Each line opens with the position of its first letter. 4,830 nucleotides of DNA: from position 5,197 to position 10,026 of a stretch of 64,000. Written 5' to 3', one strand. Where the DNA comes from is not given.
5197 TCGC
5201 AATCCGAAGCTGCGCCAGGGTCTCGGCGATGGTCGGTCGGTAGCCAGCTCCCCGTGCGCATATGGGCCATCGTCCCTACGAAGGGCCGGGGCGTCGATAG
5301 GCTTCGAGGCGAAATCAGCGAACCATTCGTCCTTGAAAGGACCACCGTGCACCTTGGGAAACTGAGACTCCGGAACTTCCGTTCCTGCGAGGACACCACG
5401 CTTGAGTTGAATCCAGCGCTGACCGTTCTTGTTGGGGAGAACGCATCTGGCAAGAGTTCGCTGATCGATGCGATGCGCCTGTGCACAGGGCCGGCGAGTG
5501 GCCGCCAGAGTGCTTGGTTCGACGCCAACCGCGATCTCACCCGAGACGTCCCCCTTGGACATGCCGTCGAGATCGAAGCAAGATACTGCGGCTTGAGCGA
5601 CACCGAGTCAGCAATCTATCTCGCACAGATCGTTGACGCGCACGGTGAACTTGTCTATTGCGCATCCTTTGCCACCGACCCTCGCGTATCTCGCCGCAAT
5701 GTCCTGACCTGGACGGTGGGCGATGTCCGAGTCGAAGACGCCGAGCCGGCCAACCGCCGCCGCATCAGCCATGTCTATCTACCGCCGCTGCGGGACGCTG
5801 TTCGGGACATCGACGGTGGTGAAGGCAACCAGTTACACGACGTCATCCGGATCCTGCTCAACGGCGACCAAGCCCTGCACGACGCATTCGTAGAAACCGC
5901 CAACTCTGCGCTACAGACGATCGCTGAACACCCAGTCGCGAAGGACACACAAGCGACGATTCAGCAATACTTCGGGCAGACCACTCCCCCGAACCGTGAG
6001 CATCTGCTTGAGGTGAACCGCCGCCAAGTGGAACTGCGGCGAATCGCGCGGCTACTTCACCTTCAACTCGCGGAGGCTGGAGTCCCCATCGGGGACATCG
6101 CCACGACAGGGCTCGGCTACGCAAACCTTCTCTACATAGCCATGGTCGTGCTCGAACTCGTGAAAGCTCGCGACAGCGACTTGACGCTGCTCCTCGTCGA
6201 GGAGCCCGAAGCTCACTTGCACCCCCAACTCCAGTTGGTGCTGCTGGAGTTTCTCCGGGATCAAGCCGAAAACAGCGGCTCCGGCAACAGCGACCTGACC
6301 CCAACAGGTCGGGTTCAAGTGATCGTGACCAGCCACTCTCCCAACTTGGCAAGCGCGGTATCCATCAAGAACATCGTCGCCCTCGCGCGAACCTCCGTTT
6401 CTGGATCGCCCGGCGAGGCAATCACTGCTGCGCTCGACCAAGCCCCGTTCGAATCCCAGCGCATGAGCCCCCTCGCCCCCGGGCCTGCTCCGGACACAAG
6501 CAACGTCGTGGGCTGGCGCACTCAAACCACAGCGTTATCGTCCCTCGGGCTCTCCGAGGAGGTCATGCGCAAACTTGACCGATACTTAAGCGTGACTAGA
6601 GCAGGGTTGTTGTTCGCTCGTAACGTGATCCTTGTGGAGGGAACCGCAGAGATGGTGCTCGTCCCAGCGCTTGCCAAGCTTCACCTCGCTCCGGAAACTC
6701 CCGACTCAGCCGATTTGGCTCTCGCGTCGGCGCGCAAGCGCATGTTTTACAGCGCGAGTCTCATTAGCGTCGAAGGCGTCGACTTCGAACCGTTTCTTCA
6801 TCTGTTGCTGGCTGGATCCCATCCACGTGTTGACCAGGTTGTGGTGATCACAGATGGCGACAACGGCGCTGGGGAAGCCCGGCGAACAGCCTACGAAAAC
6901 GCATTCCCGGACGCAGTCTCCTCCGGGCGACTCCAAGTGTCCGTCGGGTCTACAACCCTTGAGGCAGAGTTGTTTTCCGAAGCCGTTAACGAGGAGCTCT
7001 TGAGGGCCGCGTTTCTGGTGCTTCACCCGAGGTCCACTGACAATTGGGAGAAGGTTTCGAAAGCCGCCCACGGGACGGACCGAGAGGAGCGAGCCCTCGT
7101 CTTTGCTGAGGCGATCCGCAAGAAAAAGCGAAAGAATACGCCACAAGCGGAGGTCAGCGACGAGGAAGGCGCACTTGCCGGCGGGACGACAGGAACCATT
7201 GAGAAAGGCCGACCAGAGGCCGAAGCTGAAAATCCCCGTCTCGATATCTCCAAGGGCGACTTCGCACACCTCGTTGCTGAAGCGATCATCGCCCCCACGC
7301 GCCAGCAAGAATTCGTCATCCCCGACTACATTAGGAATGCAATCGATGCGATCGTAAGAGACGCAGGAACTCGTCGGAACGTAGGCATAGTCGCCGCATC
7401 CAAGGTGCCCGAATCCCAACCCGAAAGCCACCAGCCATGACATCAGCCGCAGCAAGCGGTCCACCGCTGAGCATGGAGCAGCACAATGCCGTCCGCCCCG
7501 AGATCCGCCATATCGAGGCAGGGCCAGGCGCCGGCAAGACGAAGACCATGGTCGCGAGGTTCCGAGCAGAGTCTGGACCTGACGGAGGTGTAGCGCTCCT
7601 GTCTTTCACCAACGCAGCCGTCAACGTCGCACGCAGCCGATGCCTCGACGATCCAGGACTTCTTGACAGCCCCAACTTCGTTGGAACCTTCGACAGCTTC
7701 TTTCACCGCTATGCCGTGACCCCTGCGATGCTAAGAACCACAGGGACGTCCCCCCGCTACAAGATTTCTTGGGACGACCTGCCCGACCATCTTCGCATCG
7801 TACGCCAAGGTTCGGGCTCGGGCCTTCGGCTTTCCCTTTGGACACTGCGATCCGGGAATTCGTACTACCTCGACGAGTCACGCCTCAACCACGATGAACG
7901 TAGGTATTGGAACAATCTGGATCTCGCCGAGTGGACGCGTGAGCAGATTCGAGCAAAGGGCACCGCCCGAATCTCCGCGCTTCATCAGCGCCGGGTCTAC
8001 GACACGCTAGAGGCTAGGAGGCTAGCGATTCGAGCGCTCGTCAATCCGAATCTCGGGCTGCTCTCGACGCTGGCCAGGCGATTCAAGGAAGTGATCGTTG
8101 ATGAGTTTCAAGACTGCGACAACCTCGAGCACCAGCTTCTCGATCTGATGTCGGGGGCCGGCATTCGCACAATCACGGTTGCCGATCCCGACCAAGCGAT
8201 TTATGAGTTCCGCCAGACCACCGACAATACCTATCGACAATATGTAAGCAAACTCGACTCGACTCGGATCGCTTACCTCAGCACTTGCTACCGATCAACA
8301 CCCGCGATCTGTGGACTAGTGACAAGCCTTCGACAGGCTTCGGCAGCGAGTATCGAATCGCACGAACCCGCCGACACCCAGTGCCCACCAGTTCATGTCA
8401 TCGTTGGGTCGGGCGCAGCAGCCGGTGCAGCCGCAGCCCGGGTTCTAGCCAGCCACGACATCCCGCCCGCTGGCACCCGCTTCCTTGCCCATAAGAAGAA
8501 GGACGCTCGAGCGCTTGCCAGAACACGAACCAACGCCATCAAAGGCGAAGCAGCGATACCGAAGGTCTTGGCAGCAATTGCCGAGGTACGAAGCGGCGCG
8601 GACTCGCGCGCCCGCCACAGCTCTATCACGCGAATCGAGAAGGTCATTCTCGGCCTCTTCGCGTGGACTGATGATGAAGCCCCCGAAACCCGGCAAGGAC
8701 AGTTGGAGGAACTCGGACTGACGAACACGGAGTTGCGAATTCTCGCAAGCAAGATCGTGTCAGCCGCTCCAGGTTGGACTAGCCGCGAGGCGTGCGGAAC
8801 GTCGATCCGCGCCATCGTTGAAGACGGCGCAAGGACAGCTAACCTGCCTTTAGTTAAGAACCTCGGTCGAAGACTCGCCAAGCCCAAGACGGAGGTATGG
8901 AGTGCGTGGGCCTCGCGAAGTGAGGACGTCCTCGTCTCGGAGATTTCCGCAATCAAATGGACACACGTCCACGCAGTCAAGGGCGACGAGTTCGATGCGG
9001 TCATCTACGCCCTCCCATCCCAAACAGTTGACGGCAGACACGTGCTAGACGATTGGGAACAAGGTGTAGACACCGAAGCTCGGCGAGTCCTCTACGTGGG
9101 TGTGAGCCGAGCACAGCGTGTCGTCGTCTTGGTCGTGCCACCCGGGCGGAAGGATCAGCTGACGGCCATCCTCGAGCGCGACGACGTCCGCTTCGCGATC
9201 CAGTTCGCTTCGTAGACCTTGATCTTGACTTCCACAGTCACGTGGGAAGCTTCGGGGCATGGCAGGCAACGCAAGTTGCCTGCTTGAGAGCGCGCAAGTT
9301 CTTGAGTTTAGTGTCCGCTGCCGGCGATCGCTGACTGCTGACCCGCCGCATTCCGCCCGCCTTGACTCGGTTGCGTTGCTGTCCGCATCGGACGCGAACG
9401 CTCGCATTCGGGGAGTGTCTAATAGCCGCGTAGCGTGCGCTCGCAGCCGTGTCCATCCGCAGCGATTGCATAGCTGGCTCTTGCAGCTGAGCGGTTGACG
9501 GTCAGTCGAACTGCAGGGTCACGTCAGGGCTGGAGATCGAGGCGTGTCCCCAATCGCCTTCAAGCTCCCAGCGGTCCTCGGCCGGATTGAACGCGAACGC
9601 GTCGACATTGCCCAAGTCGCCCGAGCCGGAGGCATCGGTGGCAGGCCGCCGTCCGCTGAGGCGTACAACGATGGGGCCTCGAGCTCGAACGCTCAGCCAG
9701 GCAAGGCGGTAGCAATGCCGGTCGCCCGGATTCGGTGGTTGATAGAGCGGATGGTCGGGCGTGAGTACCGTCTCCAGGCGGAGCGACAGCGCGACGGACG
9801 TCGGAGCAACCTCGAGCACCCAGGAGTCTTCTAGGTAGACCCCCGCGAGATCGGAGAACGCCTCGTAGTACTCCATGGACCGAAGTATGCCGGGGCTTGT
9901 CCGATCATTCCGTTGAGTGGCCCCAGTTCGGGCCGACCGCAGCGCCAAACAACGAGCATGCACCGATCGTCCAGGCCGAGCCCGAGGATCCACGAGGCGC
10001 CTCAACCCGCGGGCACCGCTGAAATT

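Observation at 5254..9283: Gabija-like (class 2 OLD nuclease + UvrD helicase) defence operon directly downstream of an ICE integrase, with atypical inserts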

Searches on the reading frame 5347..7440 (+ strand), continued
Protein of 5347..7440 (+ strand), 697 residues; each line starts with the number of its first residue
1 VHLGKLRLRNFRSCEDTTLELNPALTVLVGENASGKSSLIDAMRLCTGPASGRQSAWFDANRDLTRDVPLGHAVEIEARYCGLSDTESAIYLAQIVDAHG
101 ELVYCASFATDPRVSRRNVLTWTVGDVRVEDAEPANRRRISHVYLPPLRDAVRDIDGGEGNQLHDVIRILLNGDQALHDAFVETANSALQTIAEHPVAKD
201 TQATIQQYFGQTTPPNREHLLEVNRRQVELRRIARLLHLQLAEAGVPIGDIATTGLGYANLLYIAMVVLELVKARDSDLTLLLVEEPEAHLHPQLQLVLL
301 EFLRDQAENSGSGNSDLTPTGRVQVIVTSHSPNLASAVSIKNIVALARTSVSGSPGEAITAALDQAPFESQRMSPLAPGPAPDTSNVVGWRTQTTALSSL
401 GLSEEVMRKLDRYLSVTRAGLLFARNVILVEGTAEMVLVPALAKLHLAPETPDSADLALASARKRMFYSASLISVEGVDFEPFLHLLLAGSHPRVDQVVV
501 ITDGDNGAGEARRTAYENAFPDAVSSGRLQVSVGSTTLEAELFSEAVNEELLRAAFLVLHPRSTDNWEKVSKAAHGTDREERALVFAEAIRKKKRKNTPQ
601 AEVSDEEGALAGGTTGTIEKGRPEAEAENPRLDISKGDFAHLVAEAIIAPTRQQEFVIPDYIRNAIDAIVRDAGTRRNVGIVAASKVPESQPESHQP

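Call 37: fold_search(model_id=the predicted structure, library=pdb)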
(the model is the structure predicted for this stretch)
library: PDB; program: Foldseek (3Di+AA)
matches with E <= 10: 687; with E <= 0.001: 214
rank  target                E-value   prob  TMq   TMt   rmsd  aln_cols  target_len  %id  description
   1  8x5i_B                3.4e-16  1.00  0.44  0.53  10.2       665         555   13  Structure of ATP/Mg2+ bound Gabija GajA (released 2024-02-28)
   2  6p74                  2.4e-15  1.00  0.36  0.47  13.8       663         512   16  OLD nuclease from Thermus Scotoductus (released 2020-01-29)
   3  8x5i_D                2.8e-15  1.00  0.42  0.51  12.1       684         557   12  Structure of ATP/Mg2+ bound Gabija GajA (released 2024-02-28)
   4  8sm3_A                2.0e-14  1.00  0.43  0.53   9.6       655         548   13  Structure of Bacillus cereus VD045 Gabija GajA-GajB Complex (released 2023-11-22)
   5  8u7i_A                3.4e-14  1.00  0.42  0.46  10.6       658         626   14  Structure of the phage immune evasion protein Gad1 bound to the Gabija GajAB complex (released 2023-11-22)
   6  9lp9_B                4.4e-13  1.00  0.41  0.39  11.7       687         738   14  The cryo-EM structure of retron Eco8 in a standby state (released 2025-11-19)
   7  9lpa_B                6.0e-13  1.00  0.41  0.39  12.3       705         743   13  The cryo-EM structure of retron Eco8 in an active state (released 2025-11-19)
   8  9x94_J                2.5e-12  1.00  0.41  0.39  11.5       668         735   14  Apo Retron-Eco8 complex (released 2026-03-18)
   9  8x5i_C                4.0e-12  1.00  0.38  0.54  10.8       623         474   12  Structure of ATP/Mg2+ bound Gabija GajA (released 2024-02-28)
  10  8tjy_A                6.7e-12  1.00  0.40  0.55   7.3       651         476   12  Structure of Gabija AB complex (released 2024-04-24)
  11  9x94_F                6.7e-12  1.00  0.40  0.38  11.8       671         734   14  Apo Retron-Eco8 complex (released 2026-03-18)
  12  8x5i_A                7.1e-12  1.00  0.38  0.54  12.6       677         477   12  Structure of ATP/Mg2+ bound Gabija GajA (released 2024-02-28)
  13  9p4j_A                8.7e-12  1.00  0.40  0.38  11.9       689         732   13  The structure of Retron Eco8 in Apo state (released 2025-11-12)
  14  9x9b_B                1.9e-11  1.00  0.39  0.37  13.7       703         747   12  Retron-Eco8 complex with ATP-Mg2+ (released 2026-03-04)
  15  8jqb_A                2.1e-11  1.00  0.39  0.56  11.8       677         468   12  Structure of Gabija GajA-GajB 4:4 Complex (released 2024-02-28)
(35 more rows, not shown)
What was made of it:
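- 5347..7440 (+): gajA: class 2 OLD-family nuclease, 697 aa (ABC-type ATPase with a helical insertion, then a Toprim domain and a C-terminal helical region). The best Foldseek hit is B. cereus GajA 8x5i_B, E 3.4e-16 (call 37).
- On Gabija (GajA/GajB): Foldseek hits 8x5i_B at E 3.4e-16 and 8sm3_A at E 2e-14, target TM-score 0.53, aligned over about 655-665 columns (call 37).
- Closest known: Gabija of Bacillus cereus VD045. Same: It is the best structural match to the GajA model (call 37).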

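Call 53: search_dna_similar(query=window:5347-7440:+, collection=plasmids, mode=protein, max_rows=12, max_evalue=1e-20)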
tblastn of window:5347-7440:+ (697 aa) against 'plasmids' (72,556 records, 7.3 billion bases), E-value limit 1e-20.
Records with a match: 89; places in all: 89; records where one place covers at least 80% of the query: 34.
Best place of each record, by identity: <60% 89.
By first word of the organism name: Streptomyces 18; Agrobacterium 12; Rhizobium 7; Aeromonas 6; Rhodococcus 5; Cupriavidus 5; Sinorhizobium 2; Delftia 2; Enterobacter 2; Xanthomonas 2; and 26 more.
By predicted mobility (MOB-suite, as given by PLSDB): conjugative 33; non-mobilizable 30; mobilizable 26.
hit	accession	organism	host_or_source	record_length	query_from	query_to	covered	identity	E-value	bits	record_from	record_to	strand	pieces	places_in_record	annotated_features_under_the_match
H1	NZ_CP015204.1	Rhodococcus sp. 008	Skate,bacterial culture,renal tissue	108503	1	666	96%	37.0%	5e-106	362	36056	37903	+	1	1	AAA family ATPase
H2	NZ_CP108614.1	Streptomyces sp. NBC_01166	-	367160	1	672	96%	36.1%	1e-107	367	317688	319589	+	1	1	AAA family ATPase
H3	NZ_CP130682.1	Streptomyces sp. HUAS CX7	microorganism,rhizosphere soil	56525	1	669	96%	34.6%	2e-71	260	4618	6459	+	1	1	AAA family ATPase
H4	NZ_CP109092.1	Streptomyces scopuliridis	-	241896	1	669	96%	33.5%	6e-67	247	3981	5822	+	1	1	AAA family ATPase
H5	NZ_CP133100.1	Streptomyces rochei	pure culture,soil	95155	1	690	99%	32.3%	2e-84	299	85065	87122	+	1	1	AAA family ATPase | UvrD-helicase domain-containing protein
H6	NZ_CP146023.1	Streptomyces sp. Q6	Cell cultrue,soil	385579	1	669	96%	33.0%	2e-68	251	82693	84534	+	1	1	AAA family ATPase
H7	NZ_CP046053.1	Methylocystis heyeri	cell culture,Sphagnum peat bog lake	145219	1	670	96%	32.8%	2e-76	275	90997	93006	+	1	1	AAA family ATPase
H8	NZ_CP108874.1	Streptomyces sp. NBC_00826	-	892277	1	669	96%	32.7%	3e-68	251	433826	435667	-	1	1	AAA family ATPase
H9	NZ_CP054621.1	Azospirillum oryzae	cell culture,soil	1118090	1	670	96%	32.5%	6e-75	271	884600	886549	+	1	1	record has no annotation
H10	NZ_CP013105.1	Paraburkholderia caribensis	-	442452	1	670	96%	32.1%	8e-70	256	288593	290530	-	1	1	AAA family ATPase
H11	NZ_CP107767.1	Streptomyces griseorubiginosus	-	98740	1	669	96%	32.1%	3e-80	286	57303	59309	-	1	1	AAA family ATPase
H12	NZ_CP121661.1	Sinorhizobium terangae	Desmanthus virgatus,cell culture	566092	1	670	96%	31.2%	2e-70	257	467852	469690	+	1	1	AAA family ATPase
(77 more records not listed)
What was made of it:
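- Homologues occur on 89 plasmids, 33 of them conjugative (call 53). Homologues are frequent on conjugative plasmids (call 53).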

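Call 54: search_dna_similar(query=window:5347-7440:+, collection=phages, mode=protein, max_rows=8, max_evalue=1e-10)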
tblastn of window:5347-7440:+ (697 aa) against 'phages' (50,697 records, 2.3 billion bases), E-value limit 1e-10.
Records with a match: 1; places in all: 1; records where one place covers at least 80% of the query: 0.
Best place of each record, by identity: <60% 1.
By first word of the organism name: Bacteriophage 1.
By host as written in the record: - 1.
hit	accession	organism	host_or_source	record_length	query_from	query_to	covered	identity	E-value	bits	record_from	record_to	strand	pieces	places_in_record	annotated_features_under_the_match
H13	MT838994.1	Bacteriophage sp.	human fecal samples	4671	73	486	59%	29.3%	4e-28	127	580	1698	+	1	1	record has no annotation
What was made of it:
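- Tried and rejected: The phage collection holds only one weak partial hit (call 54), so the cassette is not of obvious phage origin.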

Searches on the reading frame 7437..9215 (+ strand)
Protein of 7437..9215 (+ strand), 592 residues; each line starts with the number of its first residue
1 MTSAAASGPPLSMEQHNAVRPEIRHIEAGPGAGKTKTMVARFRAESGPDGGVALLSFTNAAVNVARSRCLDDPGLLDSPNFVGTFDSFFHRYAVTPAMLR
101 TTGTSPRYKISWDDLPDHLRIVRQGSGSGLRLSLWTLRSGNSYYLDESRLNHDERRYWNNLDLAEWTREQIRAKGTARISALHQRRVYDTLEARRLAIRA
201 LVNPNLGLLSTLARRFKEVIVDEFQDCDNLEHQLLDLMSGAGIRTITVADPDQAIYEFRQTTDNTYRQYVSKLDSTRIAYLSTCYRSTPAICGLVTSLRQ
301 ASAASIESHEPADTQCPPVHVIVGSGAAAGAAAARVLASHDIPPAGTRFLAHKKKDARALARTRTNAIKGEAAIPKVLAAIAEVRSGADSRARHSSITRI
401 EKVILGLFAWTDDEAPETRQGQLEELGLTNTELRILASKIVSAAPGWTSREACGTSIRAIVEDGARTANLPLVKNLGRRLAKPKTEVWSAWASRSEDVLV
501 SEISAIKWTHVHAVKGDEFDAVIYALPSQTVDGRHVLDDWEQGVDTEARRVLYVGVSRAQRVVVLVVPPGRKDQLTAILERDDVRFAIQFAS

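Call 6: search_protein_families(library=pfam, proteins=[window:7437-9215:+], max_evalue=0.01)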
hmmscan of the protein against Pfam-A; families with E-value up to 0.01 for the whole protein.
window:7437-9215:+ (592 aa): 6 families
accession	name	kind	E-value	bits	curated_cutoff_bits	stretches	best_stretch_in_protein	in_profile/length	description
PF00580.27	UvrD-helicase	-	4e-21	76.3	23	1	13-268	3-265/271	UvrD/REP helicase N-terminal domain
PF13245.12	AAA_19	-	1.6e-09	38.5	25.1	1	18-259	8-134/134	AAA domain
PF13538.12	UvrD_C_2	-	3.3e-06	27.3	27.4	1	511-566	7-52/52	UvrD-like helicase C-terminal domain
PF13361.12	UvrD_C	-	9.5e-05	22.4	25.6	1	502-565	284-345/350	UvrD-like helicase C-terminal domain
PF01443.25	Viral_helicase1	-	0.00033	21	21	0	214-298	56-138/228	Viral superfamily 1 RNA helicase core domain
PF13604.12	AAA_30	-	0.0021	18.3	27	0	22-65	19-62/191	AAA domain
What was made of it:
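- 7437..9215 (+): gajB: SF1 UvrD-type helicase, 592 aa. Pfam UvrD-helicase and UvrD_C_2 (call 6).
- On Gabija (GajA/GajB): PF00580 and PF13538 (call 6).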

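Call 7: search_protein_families(library=padloc, proteins=[window:7437-9215:+], max_evalue=0.01)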
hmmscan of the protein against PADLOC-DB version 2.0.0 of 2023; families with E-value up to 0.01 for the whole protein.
window:7437-9215:+ (592 aa): 49 families (the best 25 are shown)
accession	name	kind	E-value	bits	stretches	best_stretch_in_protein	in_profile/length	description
PDLC00136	GajB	-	3.8e-117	390.5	1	13-587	8-567/570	UrvD helicase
PDLC00112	GajB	-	3.4e-82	274.9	1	23-587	20-577/581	UrvD helicase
PDLC00149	GajB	-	6.3e-48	161.6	1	25-580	22-566/577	UrvD helicase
PDLC00129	GajB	-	1.5e-39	134.1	1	25-573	29-579/594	UrvD helicase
PDLC00138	GajB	-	4.7e-36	122.6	2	11-319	5-322/581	UrvD helicase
PDLC00106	GajB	-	7.2e-36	121.8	3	175-306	166-295/577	UrvD helicase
PDLC00117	GajB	-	1.8e-28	97.4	2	15-293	20-296/604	UrvD helicase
PDLC00123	GajB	-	7.9e-27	92.1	2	212-305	173-265/540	UrvD helicase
PDLC00127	GajB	-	1.3e-25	88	2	11-301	9-291/594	UrvD helicase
PDLC00119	GajB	-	4.9e-25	86.5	2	206-341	209-338/565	UrvD helicase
PDLC00142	GajB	-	1.1e-23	81.5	2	25-301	20-300/583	UrvD helicase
PDLC00131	GajB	-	1.2e-23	81.9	1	25-313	40-339/647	UrvD helicase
PDLC00104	GajB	-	4.8e-22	76.4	2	200-288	150-237/574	UrvD helicase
PDLC00145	GajB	-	1.3e-20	71.7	2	12-298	4-288/572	UrvD helicase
PDLC00132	GajB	-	2e-19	67.7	2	212-307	211-307/625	UrvD helicase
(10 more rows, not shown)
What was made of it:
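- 7437..9215 (+): PADLOC GajB PDLC00136, E 3.8e-117, aa 13-587 against profile 8-567/570 (call 7).
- On Gabija (GajA/GajB): PDLC00136, E 3.8e-117 (call 7).
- On PARIS, Septu or retron-associated OLD/ABC effectors: The partner is a UvrD helicase (calls 6, 7).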

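Call 8: search_protein_families(library=ncbifam, proteins=[window:7437-9215:+], max_evalue=0.01)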
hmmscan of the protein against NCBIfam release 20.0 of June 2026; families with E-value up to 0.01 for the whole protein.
window:7437-9215:+ (592 aa): 12 families
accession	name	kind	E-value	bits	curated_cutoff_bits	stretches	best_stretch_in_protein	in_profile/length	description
NF008743.0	PRK11773.1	equivalog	5.3e-21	74.7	965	1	14-292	13-290/720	DNA helicase II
TIGR01075.1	uvrD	equivalog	9.9e-20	70.4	1144.45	1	15-291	9-284/715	DNA helicase II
TIGR00609.1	recB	equivalog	6.2e-15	54.4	696.05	1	208-298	364-454/1175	exodeoxyribonuclease V subunit beta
TIGR01073.1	pcrA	equivalog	1.2e-13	50.3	911.2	1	207-291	201-285/725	DNA helicase PcrA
TIGR01074.1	rep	equivalog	2.1e-11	42.8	951.45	2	211-291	202-282/668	DNA helicase Rep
NF008172.0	PRK10919.1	equivalog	1.6e-09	36.5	1168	1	212-291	204-283/673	DNA helicase Rep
NF008276.0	PRK11054.1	equivalog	4.7e-08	32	543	1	215-291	430-508/684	DNA helicase IV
TIGR02785.1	addA_Gpos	equivalog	1.4e-07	29.8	707.65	1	210-291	383-472/1234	helicase-exonuclease AddAB subunit AddA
NF008128.0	PRK10876.1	equivalog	5.1e-06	24.4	1697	1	208-298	370-460/1181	exodeoxyribonuclease V subunit beta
NF010485.0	PRK13909.1-2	equivalog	5.5e-05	21.6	650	1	214-299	330-424/909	RecB-like helicase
NF010487.0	PRK13909.1-4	equivalog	7.6e-05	21.1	759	1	212-295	324-416/924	RecB-like helicase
NF041464.1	HelD_BACSU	equivalog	0.0043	15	419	1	215-300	546-631/779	RNA polymerase recycling motor HelD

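Call 10: search_solved_structures(query=window:7437-9215:+, show_alignments=1)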
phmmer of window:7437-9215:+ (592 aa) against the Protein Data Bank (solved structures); distinct sequences matched with E-value up to 0.001: 11.
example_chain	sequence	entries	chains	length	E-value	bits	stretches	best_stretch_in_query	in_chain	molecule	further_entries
3lfu_A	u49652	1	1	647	2.4e-13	53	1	26-298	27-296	DNA helicase II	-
2is1_A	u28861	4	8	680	2.8e-13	52.8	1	26-298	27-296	DNA helicase II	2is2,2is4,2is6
4c2u_A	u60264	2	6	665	1.8e-10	43.5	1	26-298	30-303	DNA HELICASE II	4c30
4c2t_A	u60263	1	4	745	2.9e-10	42.8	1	26-297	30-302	DNA HELICASE II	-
9dci_A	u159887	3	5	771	1.8e-08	36.9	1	26-307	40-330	ATP-dependent DNA helicase UvrD1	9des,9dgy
1uaa_A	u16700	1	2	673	3.7e-07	32.6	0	213-291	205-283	PROTEIN (ATP-DEPENDENT DNA HELICASE REP.)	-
1pjr_A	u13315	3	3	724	2.1e-06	30.1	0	214-292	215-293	PCRA | ATP-DEPENDENT HELICASE PCRA | HELICASE PCRA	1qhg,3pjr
8jqb_E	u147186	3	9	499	4.5e-05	25.7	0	214-272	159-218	Gabija protein GajB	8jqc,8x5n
8iud_A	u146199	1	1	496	4.5e-05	25.7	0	214-272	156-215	Gabija protein GajB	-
8j4t_G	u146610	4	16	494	4.9e-05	25.6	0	214-272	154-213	Gabija protein GajB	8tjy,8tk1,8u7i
8sm3_B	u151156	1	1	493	5e-05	25.6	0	214-272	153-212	Gabija protein GajB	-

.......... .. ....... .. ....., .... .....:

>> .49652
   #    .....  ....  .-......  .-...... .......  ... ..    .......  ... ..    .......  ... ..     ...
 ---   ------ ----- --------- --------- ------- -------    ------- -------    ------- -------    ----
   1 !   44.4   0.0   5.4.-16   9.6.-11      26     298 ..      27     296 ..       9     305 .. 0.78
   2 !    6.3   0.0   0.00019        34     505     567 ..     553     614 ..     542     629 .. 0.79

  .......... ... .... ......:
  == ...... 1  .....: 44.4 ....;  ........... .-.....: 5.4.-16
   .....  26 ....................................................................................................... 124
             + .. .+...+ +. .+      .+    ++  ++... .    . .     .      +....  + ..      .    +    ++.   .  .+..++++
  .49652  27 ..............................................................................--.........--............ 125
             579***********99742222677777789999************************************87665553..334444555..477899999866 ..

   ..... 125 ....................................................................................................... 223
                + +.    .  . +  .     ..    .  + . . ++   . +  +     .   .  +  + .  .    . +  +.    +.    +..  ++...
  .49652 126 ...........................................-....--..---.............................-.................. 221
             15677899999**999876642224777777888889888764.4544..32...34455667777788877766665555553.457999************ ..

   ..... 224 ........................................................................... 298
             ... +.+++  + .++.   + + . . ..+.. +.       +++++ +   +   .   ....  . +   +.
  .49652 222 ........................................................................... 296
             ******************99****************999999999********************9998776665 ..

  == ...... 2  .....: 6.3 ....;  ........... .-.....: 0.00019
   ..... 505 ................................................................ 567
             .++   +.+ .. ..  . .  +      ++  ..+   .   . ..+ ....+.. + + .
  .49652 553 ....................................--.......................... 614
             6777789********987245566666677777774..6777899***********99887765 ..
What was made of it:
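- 7437..9215 (+): PDB hits to UvrD at 2.4e-13 and to B. cereus GajB at 4.5e-5 (call 10).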

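Call 24: find_encoding_contigs(protein=window:7437-9215:+, flank=10000, max_places=5)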
Protein window:7437-9215:+ (592 aa): no gene with exactly this product is on record in the collection.

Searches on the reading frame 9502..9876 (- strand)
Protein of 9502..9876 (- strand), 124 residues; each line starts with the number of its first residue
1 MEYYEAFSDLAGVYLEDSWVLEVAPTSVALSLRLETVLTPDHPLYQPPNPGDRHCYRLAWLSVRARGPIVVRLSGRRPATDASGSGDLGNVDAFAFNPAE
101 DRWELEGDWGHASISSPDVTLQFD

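Call 27: search_protein_families(library=pfam, proteins=[window:9502-9876:-], max_evalue=1)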
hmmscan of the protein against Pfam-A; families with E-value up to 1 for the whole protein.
window:9502-9876:- (124 aa): 0 families
